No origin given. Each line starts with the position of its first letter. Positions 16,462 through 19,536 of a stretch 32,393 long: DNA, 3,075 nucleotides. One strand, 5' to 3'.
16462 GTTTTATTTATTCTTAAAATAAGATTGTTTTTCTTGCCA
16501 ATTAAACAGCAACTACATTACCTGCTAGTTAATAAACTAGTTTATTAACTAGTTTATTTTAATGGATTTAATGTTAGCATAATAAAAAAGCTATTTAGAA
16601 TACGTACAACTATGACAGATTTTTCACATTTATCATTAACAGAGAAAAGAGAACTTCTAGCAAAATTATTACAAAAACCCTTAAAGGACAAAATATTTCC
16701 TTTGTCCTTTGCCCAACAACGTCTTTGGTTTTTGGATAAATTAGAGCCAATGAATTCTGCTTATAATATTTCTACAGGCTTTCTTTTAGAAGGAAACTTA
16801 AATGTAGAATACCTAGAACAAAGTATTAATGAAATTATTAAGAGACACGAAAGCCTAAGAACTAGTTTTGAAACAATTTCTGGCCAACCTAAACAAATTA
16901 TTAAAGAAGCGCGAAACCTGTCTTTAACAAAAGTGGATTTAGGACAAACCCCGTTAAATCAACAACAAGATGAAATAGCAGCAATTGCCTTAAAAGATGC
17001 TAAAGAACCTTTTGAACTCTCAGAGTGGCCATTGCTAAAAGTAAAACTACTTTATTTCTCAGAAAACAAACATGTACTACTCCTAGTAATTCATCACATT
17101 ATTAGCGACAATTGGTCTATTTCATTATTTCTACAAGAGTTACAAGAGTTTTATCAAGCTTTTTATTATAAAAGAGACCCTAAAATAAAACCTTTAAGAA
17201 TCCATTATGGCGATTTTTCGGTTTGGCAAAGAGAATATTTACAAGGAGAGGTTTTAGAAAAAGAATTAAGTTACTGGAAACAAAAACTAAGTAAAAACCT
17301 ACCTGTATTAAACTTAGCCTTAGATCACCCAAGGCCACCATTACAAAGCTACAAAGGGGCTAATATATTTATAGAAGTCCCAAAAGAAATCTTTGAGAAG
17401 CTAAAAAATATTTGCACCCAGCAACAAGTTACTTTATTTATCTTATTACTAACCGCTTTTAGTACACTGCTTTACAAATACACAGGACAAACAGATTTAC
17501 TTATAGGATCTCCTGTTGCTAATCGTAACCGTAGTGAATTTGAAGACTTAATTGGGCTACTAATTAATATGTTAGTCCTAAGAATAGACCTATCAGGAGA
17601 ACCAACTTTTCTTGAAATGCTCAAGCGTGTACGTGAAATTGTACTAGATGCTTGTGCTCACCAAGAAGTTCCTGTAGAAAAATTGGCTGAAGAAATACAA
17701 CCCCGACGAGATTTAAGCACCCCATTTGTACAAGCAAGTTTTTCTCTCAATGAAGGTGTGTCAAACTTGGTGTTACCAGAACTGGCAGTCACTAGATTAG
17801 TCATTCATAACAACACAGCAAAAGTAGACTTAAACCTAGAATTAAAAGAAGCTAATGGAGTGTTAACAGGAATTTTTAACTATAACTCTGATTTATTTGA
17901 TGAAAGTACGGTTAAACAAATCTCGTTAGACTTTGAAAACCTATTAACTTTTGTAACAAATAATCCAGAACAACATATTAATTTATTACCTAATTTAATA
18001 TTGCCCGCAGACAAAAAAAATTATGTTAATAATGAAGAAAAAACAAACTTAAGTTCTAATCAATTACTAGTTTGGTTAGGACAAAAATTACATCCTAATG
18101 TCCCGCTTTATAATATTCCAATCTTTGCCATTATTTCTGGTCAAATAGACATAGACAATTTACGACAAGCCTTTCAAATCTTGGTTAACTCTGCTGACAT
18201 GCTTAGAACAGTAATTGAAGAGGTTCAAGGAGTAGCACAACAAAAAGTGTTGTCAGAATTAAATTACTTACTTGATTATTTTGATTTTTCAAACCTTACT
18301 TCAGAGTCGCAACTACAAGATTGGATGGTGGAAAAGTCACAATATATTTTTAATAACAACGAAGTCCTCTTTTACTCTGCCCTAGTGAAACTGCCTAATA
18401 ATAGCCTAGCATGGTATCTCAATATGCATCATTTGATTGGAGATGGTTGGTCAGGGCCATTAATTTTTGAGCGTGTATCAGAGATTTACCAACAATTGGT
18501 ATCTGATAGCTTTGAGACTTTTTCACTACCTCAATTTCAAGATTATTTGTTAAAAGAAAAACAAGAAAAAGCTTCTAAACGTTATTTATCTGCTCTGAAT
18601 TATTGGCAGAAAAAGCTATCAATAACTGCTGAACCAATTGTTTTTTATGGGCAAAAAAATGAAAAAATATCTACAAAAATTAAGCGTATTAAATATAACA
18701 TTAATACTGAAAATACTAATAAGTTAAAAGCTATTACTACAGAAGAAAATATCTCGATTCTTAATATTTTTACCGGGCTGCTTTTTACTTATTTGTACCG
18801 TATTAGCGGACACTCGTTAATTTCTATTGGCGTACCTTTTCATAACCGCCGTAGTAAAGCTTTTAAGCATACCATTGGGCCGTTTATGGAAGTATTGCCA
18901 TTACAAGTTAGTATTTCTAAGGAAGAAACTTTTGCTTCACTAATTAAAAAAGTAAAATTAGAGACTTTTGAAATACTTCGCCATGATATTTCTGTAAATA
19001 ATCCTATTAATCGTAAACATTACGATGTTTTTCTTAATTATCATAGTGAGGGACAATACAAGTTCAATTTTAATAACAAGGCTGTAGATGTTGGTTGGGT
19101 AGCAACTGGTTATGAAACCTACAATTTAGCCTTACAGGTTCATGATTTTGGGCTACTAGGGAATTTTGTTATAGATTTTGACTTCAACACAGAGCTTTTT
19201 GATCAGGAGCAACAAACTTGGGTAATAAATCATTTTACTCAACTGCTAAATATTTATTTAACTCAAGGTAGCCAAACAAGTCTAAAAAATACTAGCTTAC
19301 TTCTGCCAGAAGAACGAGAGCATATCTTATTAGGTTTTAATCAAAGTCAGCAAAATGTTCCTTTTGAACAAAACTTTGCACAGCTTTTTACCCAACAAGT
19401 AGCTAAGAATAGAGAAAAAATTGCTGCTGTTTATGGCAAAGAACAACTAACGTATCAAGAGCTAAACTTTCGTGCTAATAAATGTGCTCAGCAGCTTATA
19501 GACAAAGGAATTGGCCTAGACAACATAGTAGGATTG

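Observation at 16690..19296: Tandem C-C didomain of two different subtypes in front of a single A-T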

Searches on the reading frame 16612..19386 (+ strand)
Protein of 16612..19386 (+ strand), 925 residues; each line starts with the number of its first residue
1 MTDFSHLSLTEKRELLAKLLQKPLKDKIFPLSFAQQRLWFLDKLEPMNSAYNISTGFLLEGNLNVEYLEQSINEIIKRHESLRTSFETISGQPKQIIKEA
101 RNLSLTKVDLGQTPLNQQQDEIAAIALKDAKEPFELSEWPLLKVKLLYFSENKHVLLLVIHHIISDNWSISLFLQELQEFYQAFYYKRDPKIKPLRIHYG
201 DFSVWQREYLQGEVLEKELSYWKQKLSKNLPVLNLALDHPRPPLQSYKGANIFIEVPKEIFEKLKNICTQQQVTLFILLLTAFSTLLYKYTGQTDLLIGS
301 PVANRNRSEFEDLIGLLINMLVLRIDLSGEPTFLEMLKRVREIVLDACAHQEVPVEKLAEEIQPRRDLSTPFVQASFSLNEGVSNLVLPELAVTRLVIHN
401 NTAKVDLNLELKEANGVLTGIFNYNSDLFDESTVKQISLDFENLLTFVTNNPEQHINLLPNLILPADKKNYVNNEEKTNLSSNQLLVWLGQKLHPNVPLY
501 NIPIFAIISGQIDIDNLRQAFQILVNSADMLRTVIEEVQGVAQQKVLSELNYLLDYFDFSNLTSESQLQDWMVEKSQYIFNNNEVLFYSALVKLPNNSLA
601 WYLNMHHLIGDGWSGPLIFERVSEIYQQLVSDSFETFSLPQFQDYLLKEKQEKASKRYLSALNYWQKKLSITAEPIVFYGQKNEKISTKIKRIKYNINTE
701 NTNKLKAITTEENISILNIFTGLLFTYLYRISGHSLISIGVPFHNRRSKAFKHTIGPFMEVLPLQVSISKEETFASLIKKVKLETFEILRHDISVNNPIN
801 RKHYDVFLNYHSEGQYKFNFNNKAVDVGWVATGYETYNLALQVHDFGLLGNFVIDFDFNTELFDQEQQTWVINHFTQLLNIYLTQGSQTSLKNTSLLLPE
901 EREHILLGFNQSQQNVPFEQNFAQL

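Call 12: find_homologous_proteins(query=window:16612-19386:+, max_evalue=1e-10)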
Query window:16612-19386:+ (925 aa): 4726 proteins with E <= 1e-10 among 8000 candidates; the best 120 are listed.
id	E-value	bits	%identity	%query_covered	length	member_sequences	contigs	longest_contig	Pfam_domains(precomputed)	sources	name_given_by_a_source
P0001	0.0e+0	2054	100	100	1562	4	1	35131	PF00668.26,PF00550.32,PF00501.35,PF13193.13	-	-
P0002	0.0e+0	1424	69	100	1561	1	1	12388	PF00668.26,PF00550.32,PF00501.35,PF13193.13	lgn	-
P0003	4.7e-249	847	46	49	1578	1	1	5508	PF00668.26,PF00550.32,PF00501.35,PF13193.13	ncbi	ncbi:MAG: amino acid adenylation domain-containing protein [Pyrinomonadaceae bacterium]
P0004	3.8e-244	831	47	49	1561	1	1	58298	PF00668.26,PF00550.32,PF00501.35,PF13193.13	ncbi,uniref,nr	ncbi:amino acid adenylation domain-containing protein [Scytonema sp. UIC 10036]|uniref:non-ribosomal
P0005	3.5e-243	828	48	47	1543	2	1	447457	PF00668.26,PF00550.32,PF00501.35,PF13193.13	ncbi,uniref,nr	ncbi:amino acid adenylation domain-containing protein [Chlorogloeopsis sp. ULAP01]|uniref:non-riboso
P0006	1.8e-242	825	44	50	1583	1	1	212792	PF00668.26,PF00550.32,PF00501.35,PF13193.13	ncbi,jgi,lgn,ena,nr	ncbi:MAG: amino acid adenylation domain-containing protein [Iphinoe sp. HA4291-MV1]|jgi:amino acid a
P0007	1.1e-241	823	48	50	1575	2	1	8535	PF00668.26,PF00550.32,PF00501.35,PF13193.13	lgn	-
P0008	2.1e-239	815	48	46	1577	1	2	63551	PF00668.26,PF00550.32,PF00501.35,PF13193.13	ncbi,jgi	jgi:amino acid adenylation domain-containing protein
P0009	1.7e-238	812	47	50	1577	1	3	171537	PF00668.26,PF00550.32,PF00501.35,PF13193.13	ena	-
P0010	1.4e-236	806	45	48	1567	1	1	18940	PF00668.26,PF00550.32,PF00501.35,PF13193.13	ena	-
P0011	2.9e-235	801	46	47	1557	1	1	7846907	PF00668.26,PF00550.32,PF00501.35,PF13193.13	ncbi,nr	ncbi:non-ribosomal peptide synthetase [Nostocales cyanobacterium HT-58-2]|nr:non-ribosomal peptide s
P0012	8.0e-235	800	46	49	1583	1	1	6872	PF00668.26,PF00550.32,PF00501.35,PF13193.13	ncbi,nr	ncbi:MAG: amino acid adenylation domain-containing protein [Acidobacteria bacterium]|nr:amino acid a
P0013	2.6e-234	798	43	48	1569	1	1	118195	PF00668.26,PF00550.32,PF00501.35,PF13193.13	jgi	jgi:amino acid adenylation domain-containing protein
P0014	5.4e-233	794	44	49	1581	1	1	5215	PF00668.26,PF00550.32,PF00501.35,PF13193.13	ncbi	ncbi:MAG: amino acid adenylation domain-containing protein, partial [Acidobacteriota bacterium]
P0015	7.0e-233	794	46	49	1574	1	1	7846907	PF00668.26,PF00550.32,PF00501.35,PF13193.13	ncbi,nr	ncbi:non-ribosomal peptide synthetase [Nostocales cyanobacterium HT-58-2]|nr:non-ribosomal peptide s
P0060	1.2e-220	753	42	97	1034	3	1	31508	PF00668.26,PF18563.7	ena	-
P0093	1.1e-215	737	41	92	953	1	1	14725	PF00668.26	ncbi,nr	ncbi:MAG TPA: condensation domain-containing protein [Pyrinomonadaceae bacterium]|nr:condensation do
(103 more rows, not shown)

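Call 19: find_encoding_contigs(protein=P0060, flank=10000, max_places=3)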
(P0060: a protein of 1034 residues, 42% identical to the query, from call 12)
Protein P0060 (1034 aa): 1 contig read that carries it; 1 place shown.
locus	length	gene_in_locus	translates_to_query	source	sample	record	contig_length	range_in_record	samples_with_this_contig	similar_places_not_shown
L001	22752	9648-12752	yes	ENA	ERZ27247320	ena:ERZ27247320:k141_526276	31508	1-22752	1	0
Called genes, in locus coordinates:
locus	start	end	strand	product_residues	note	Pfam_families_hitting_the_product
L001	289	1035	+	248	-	PF00005:ABC_tran, PF02463:SMC_N (weak), PF13555:AAA_29 (faint), PF13304:AAA_21 (faint)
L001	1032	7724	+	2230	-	PF00668:Condensation, PF00501:AMP-binding, PF13193:AMP-binding_C, PF00550:PP-binding, PF00668:Condensation, PF00501:AMP-binding, PF13193:AMP-binding_C, PF00550:PP-binding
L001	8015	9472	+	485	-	PF14312:FG-GAP_2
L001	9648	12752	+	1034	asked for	PF18563:TubC_N, PF00668:Condensation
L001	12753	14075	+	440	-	PF11805:DUF3326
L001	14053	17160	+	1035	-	PF00501:AMP-binding, PF13193:AMP-binding_C, PF00550:PP-binding, PF00668:Condensation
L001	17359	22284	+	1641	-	PF18563:TubC_N, PF00668:Condensation, PF00501:AMP-binding, PF13193:AMP-binding_C, PF00550:PP-binding, PF00668:Condensation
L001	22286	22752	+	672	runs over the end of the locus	PF05977:MFS_3, PF07690:MFS_1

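Call 20: find_encoding_contigs(protein=P0093, flank=10000, max_places=3)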
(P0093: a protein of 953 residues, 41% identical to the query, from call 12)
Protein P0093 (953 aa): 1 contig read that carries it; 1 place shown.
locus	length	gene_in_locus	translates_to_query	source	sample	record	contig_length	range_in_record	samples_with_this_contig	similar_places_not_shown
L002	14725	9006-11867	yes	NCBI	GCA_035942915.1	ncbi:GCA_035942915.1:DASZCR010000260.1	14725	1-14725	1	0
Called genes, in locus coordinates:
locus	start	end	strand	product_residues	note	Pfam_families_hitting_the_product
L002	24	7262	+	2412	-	PF00668:Condensation, PF00501:AMP-binding, PF13193:AMP-binding_C, PF00550:PP-binding, PF00668:Condensation, PF00501:AMP-binding, PF00296:Bac_luciferase, PF00550:PP-binding, +1 more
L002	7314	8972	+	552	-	PF00282:Pyridoxal_deC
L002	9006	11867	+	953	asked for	PF00668:Condensation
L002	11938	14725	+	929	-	PF00668:Condensation, PF00501:AMP-binding, PF13193:AMP-binding_C, PF00550:PP-binding, PF00668:Condensation (weak)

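Call 21: find_encoding_contigs(protein=P0002, flank=10000, max_places=3)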
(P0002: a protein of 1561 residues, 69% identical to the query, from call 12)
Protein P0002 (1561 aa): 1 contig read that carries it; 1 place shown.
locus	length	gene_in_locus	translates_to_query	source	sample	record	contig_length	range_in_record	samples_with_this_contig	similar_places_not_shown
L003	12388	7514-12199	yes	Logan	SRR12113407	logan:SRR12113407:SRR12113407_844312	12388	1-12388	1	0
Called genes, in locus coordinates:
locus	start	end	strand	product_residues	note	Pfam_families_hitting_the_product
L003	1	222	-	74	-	?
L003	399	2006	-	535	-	PF03544:TonB_C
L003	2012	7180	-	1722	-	PF00501:AMP-binding, PF13193:AMP-binding_C (weak), PF00550:PP-binding, PF00668:Condensation, PF00501:AMP-binding, PF13193:AMP-binding_C, PF00550:PP-binding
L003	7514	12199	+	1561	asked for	PF00668:Condensation, PF00501:AMP-binding, PF13193:AMP-binding_C (weak), PF00550:PP-binding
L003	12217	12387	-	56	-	?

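Call 22: find_encoding_contigs(protein=P0001, flank=10000, max_places=4)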
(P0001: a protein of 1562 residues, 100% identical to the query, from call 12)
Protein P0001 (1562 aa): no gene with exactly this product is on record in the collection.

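Call 45: search_protein_families(library=ncbifam, proteins=[L001:12753-14075:+], max_evalue=0.00001)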
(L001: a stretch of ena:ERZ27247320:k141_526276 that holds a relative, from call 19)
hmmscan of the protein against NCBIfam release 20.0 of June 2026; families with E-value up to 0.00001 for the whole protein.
L001:12753-14075:+ (440 aa): 0 families

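Call 50: search_protein_families(library=pfam, proteins=[L003:399-2006:-], max_evalue=0.0001)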
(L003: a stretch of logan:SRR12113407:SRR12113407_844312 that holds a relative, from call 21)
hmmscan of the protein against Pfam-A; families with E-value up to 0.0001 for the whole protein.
L003:399-2006:- (535 aa): 1 family
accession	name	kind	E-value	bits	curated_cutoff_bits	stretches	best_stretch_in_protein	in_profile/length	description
PF03544.19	TonB_C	-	3.2e-14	53.6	24.6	1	453-532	2-79/79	Gram-negative bacterial TonB protein C-terminal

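Call 66: search_protein_families(library=pfam, alignment_id=A2, max_evalue=0.00001)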
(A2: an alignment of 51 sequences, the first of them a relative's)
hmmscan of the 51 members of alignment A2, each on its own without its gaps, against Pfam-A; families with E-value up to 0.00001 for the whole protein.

A. member 1, L001:256-1032:+ (259 aa): 3 families
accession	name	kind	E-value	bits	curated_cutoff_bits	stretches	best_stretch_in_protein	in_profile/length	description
PF00005.33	ABC_tran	-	1.6e-33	116.6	25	1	49-197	1-136/137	ABC transporter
PF13304.12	AAA_21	-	1.9e-09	38.5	27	0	169-227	237-298/304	AAA domain, putative AbiEii toxin, Type IV TA system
PF02463.25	SMC_N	-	1.2e-07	31.8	40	0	60-242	25-212/220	RecF/RecN/SMC N terminal domain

B. families by the number of members that match (of 51 scanned): 53 families (the first 25 are shown)
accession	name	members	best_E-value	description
PF00005.33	ABC_tran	5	3e-34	ABC transporter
PF00975.26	Thioesterase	4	2.5e-47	Thioesterase domain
PF00664.28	ABC_membrane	3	7.8e-50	ABC transporter transmembrane region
PF13304.12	AAA_21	3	1.9e-09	AAA domain, putative AbiEii toxin, Type IV TA system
PF02463.25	SMC_N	3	3.5e-08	RecF/RecN/SMC N terminal domain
PF11805.13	DUF3326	2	1.1e-89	Protein of unknown function (DUF3326)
PF00891.24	Methyltransf_2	2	3.5e-49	O-methyltransferase domain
PF12704.14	MacB_PCD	2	6.5e-37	MacB-like periplasmic core domain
PF05977.19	MFS_3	2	3.5e-36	Transmembrane secretion effector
PF07690.21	MFS_1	2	2.3e-34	Major Facilitator Superfamily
PF02687.27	FtsX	2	6.8e-23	FtsX-like permease C-terminal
PF16576.10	HlyD_D23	2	2.6e-22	Barrel-sandwich domain of CusB or HlyD membrane-fusion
PF07610.17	DUF1573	2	5.4e-18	Protein of unknown function (DUF1573)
PF08100.18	Dimerisation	2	5e-15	O-methyltransferase dimerisation domain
PF13437.12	HlyD_3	2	1e-12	HlyD family secretion protein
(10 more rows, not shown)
